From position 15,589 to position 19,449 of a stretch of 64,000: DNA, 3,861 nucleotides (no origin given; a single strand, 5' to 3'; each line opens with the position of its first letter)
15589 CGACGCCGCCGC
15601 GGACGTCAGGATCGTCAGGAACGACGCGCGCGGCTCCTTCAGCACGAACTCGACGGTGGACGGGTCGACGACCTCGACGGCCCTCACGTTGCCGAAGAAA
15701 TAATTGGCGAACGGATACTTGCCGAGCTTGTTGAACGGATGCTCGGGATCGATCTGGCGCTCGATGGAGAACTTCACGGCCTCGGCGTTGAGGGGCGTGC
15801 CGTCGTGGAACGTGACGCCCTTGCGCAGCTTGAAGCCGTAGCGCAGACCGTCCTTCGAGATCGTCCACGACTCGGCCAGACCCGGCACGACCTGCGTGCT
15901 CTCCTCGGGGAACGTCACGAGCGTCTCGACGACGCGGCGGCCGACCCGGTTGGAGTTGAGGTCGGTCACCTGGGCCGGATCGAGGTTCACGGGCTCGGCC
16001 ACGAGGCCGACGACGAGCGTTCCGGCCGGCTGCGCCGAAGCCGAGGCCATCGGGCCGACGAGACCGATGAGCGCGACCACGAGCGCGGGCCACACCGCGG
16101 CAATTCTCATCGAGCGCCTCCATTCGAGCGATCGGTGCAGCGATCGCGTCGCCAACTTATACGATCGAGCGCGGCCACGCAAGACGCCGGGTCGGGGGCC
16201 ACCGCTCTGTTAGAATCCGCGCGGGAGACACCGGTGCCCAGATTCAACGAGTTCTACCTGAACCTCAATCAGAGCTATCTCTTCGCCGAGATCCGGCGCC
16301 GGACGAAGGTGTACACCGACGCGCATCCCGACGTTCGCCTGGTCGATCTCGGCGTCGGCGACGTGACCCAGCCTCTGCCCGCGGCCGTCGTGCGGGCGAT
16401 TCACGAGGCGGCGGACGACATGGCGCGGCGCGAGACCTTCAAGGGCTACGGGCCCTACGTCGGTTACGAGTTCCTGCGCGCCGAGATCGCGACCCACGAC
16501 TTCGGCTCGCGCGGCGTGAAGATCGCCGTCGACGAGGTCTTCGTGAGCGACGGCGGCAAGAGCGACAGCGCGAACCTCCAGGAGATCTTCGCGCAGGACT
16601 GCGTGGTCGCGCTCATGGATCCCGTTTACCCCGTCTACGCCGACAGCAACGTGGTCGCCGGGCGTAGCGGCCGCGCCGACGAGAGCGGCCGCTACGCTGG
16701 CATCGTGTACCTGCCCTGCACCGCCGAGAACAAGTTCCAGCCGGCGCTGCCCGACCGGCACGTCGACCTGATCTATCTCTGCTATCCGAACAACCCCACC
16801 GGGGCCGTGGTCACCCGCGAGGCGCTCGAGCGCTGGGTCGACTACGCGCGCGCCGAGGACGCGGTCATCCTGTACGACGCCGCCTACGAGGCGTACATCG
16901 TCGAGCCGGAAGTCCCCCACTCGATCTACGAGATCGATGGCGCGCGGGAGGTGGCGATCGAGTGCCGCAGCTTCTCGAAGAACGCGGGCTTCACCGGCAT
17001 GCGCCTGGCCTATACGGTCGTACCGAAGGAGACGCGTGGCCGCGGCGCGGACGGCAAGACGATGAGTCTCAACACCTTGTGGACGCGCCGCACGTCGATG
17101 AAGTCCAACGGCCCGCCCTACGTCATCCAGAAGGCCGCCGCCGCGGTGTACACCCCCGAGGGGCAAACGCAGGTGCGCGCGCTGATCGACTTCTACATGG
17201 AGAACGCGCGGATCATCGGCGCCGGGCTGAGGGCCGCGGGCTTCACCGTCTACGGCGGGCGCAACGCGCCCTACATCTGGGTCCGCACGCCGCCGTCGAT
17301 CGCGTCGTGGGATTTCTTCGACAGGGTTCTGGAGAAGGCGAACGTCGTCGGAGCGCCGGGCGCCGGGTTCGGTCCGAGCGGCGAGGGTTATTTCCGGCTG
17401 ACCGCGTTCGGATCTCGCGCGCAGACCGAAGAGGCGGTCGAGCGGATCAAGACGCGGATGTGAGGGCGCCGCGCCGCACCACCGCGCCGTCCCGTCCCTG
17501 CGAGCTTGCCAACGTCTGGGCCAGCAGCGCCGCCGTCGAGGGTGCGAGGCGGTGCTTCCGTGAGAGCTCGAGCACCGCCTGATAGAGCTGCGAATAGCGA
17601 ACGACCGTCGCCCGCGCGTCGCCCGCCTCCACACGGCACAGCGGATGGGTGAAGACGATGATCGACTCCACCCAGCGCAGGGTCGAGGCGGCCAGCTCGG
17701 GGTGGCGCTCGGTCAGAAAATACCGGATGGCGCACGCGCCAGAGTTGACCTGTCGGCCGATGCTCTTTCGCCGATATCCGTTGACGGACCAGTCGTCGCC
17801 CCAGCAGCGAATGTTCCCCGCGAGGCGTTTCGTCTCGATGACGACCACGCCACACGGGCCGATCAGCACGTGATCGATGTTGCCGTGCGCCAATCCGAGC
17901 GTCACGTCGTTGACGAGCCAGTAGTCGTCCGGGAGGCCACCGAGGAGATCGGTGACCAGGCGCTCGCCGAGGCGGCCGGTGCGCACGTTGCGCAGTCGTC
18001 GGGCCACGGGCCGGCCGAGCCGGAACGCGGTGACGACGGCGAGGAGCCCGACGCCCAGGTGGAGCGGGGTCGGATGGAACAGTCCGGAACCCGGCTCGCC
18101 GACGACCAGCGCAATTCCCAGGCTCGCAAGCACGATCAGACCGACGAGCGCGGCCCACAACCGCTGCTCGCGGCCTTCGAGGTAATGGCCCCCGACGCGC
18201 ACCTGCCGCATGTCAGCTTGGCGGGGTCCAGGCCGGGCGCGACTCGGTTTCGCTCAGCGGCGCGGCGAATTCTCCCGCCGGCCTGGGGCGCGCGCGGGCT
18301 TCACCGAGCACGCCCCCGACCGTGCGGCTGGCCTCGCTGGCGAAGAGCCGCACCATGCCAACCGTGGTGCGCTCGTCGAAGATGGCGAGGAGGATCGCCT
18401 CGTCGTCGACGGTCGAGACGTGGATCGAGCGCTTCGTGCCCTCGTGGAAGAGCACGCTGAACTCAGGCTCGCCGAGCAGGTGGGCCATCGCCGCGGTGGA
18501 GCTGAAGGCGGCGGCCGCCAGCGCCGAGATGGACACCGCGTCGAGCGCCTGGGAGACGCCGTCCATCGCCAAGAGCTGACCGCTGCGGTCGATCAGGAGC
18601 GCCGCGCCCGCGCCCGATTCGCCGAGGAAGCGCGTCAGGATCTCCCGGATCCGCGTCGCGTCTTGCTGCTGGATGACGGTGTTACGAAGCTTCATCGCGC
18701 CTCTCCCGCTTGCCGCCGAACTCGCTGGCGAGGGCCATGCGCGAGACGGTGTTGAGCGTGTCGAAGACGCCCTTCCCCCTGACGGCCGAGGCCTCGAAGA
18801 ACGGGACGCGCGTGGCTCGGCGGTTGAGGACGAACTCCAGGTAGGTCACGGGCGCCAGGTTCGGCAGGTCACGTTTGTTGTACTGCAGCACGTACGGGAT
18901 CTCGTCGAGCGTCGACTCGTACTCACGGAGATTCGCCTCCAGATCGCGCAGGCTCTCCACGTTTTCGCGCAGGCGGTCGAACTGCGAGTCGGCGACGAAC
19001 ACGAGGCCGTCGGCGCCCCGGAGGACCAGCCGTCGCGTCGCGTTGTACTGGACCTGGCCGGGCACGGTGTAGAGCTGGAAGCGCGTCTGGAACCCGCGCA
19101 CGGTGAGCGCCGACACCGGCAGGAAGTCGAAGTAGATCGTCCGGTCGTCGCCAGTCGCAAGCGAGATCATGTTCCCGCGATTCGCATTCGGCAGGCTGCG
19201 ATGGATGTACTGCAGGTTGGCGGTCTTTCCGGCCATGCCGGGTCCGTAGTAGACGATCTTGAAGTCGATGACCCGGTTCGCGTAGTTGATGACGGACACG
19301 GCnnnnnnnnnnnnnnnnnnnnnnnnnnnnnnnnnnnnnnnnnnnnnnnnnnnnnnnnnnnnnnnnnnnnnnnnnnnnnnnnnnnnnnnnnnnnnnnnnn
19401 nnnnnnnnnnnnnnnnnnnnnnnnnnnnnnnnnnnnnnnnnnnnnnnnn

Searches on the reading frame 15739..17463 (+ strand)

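Call 19: search_protein_families(library=pfam, proteins=[window:15739-17463:+], max_evalue=0.01)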
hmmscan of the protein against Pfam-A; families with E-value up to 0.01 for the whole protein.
window:15739-17463:+ (574 aa): 1 family
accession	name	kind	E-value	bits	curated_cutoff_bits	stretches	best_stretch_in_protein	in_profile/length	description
PF00155.27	Aminotran_1_2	-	3.9e-35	122.1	19.7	1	201-570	3-361/361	Aminotransferase class I and II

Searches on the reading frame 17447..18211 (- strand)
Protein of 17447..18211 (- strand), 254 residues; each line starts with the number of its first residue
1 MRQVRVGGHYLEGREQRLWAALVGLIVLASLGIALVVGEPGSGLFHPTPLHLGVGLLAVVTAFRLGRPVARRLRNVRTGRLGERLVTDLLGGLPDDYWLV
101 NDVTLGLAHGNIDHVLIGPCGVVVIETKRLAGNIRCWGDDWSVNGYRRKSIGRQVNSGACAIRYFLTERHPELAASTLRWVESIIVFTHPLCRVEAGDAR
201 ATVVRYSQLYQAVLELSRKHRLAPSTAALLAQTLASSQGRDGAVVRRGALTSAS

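Call 6: search_protein_families(library=pfam, proteins=[window:17447-18211:-], max_evalue=0.01)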
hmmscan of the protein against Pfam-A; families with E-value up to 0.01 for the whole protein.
window:17447-18211:- (254 aa): 1 family
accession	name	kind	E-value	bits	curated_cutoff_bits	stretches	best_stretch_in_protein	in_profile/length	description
PF08378.17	NERD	-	4.7e-15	56.5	22.1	1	79-188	2-111/111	Nuclease-related domain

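Call 70: search_protein_families(library=ncbifam, proteins=[window:17447-18211:-], max_evalue=0.001)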
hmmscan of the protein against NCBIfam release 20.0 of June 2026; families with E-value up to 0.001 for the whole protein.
window:17447-18211:- (254 aa): 1 family
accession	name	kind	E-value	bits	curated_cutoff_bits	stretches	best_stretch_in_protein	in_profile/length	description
NF047741.1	antiphage_MADS6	equivalog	1.5e-13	50.2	460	1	82-219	14-155/612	methylation-associated defense system protein kinase MAD6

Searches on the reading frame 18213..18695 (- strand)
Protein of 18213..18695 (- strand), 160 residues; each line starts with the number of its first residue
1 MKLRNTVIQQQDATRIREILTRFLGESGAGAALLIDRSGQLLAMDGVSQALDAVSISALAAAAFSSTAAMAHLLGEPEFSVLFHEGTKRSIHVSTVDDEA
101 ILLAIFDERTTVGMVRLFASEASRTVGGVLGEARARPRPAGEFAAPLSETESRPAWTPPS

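Call 6: search_protein_families(library=pfam, proteins=[window:18213-18695:-], max_evalue=0.01)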
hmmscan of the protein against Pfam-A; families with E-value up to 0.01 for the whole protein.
window:18213-18695:- (160 aa): 1 family
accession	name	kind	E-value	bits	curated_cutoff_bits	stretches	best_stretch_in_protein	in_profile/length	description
PF03259.23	Robl_LC7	-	4.9e-12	45.9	23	1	18-105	4-90/91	Roadblock/LC7 domain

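Call 22: search_solved_structures(query=window:18213-18695:-, max_evalue=1, show_alignments=1)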
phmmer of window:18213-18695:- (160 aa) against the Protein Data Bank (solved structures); distinct sequences matched with E-value up to 1: 10.
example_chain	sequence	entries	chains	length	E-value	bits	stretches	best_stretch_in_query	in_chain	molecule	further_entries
6h5b_B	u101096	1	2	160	5e-21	78.7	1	7-129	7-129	MglB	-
6izw_B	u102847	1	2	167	5.5e-21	78.5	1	7-129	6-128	Gliding motility protein MglB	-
6hjm_A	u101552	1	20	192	8.6e-21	77.9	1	7-129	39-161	MglB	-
1j3w_A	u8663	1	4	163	3.6e-15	59.7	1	14-138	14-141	Giding protein-mglB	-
3t1r_A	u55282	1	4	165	6.5e-15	58.8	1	14-138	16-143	Gliding protein MglB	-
3t1s_A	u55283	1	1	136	4.7e-14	56.1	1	14-135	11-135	Gliding protein MglB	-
3t1x_A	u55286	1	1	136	9.2e-14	55.1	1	14-134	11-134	Gliding protein MglB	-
3t12_B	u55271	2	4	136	1.4e-13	54.5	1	17-135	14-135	Gliding protein MglB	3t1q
5tgn_A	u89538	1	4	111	0.075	16.5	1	16-72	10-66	Uncharacterized protein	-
4lsw_A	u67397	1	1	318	0.16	15.4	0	63-121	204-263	D-2-hydroxyacid dehydrogensase protein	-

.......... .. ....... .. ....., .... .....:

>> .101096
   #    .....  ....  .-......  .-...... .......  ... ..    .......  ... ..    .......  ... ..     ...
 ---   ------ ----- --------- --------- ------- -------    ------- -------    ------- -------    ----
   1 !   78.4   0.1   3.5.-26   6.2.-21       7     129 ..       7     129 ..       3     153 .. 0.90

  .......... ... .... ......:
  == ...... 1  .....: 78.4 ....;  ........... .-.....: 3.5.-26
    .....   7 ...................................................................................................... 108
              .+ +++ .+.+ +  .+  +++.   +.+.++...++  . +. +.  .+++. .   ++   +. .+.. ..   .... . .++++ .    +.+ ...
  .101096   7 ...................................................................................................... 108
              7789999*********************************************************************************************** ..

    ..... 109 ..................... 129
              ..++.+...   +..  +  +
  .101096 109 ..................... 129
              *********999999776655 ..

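Call 70: search_protein_families(library=ncbifam, proteins=[window:18213-18695:-], max_evalue=0.001)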
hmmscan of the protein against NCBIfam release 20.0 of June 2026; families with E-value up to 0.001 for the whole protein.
window:18213-18695:- (160 aa): 1 family
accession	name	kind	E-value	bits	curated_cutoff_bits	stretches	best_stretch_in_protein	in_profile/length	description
NF052242.1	GTPaseActivMglBThm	equivalog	6.1e-19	68.7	200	1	13-138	13-141/161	GTPase-activating protein MglB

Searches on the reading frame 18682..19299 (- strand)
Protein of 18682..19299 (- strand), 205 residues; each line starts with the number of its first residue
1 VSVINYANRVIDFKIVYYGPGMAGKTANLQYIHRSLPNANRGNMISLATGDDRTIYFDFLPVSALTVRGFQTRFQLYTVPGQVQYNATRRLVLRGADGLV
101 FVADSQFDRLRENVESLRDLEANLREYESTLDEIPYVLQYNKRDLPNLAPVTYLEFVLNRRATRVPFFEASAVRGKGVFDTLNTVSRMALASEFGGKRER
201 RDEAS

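Call 6: search_protein_families(library=pfam, proteins=[window:18682-19299:-], max_evalue=0.01)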
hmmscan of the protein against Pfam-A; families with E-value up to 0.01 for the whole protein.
window:18682-19299:- (205 aa): 3 families
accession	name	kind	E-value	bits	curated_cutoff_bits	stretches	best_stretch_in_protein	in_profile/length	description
PF00071.28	Ras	-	2e-08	34.5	21.6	1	52-187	29-158/162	Ras family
PF00025.27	Arf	-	5e-06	26.6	22.3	1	70-187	56-172/174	ADP-ribosylation factor family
PF08477.19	Roc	-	0.0024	18.5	27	1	14-144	1-119/119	Ras of Complex, Roc, domain of DAPkinase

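Call 68: search_solved_structures(query=window:18682-19299:-, max_evalue=0.00001, show_alignments=1)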
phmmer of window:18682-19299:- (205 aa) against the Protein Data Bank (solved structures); distinct sequences matched with E-value up to 0.00001: 12.
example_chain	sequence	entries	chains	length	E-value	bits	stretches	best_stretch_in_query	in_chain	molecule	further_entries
3t12_A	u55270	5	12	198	1.2e-70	240.6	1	1-196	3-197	Gliding protein mglA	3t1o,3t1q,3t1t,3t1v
5ymx_A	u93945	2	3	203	4.2e-65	222.6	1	1-192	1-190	Mutual gliding-motility protein MglA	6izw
6h17_A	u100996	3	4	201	4.5e-65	222.4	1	1-192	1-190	Mutual gliding-motility protein MglA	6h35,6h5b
6hjh_A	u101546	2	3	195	7.3e-65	221.8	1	1-191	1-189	Mutual gliding-motility protein MglA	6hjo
2b6h_A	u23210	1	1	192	1.5e-06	31.6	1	66-186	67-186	ADP-ribosylation factor 5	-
1vg1_A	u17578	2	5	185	4.4e-06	30.1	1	14-193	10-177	Ras-related protein Rab-7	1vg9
4klz_A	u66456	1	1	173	4.8e-06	29.9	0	73-183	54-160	GTP-binding protein Rit1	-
9i7y_A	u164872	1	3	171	5.8e-06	29.7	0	66-187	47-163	Isoform 2B of GTPase KRas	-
9mey_A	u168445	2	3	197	5.8e-06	29.7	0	73-184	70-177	GTP-binding protein Rit1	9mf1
8g4h_B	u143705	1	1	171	6.3e-06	29.6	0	66-187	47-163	GTPase KRas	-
1vg0_B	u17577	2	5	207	6.4e-06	29.5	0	14-193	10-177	Ras-related protein Rab-7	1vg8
7ok3_A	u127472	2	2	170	6.7e-06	29.5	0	66-187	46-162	Isoform 2B of GTPase KRas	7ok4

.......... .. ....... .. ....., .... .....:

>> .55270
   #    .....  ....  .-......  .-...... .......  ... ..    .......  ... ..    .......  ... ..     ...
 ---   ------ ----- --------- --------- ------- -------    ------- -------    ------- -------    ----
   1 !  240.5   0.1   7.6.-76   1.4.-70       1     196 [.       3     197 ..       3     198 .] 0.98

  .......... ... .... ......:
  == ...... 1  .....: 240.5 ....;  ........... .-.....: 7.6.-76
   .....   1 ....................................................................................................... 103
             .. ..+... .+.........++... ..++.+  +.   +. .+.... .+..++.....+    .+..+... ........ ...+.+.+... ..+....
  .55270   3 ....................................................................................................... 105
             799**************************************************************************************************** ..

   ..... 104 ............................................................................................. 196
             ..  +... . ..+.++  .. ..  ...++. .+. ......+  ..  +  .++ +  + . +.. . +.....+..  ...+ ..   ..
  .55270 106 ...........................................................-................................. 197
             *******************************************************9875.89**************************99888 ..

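Call 70: search_protein_families(library=ncbifam, proteins=[window:18682-19299:-], max_evalue=0.001)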
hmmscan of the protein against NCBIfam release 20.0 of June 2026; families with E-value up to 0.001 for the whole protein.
window:18682-19299:- (205 aa): 3 families
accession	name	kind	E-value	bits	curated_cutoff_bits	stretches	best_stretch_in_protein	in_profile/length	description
TIGR00231.1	small_GTP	domain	6.8e-09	35.7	42.5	1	12-185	3-162/164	GTP-binding protein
NF008955.0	PRK12297.1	equivalog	0.00025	20.1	406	1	99-189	241-328/429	GTPase ObgE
TIGR02729.1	Obg_CgtA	equivalog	0.0009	18.3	280.25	0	98-186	238-325/329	Obg family GTPase CgtA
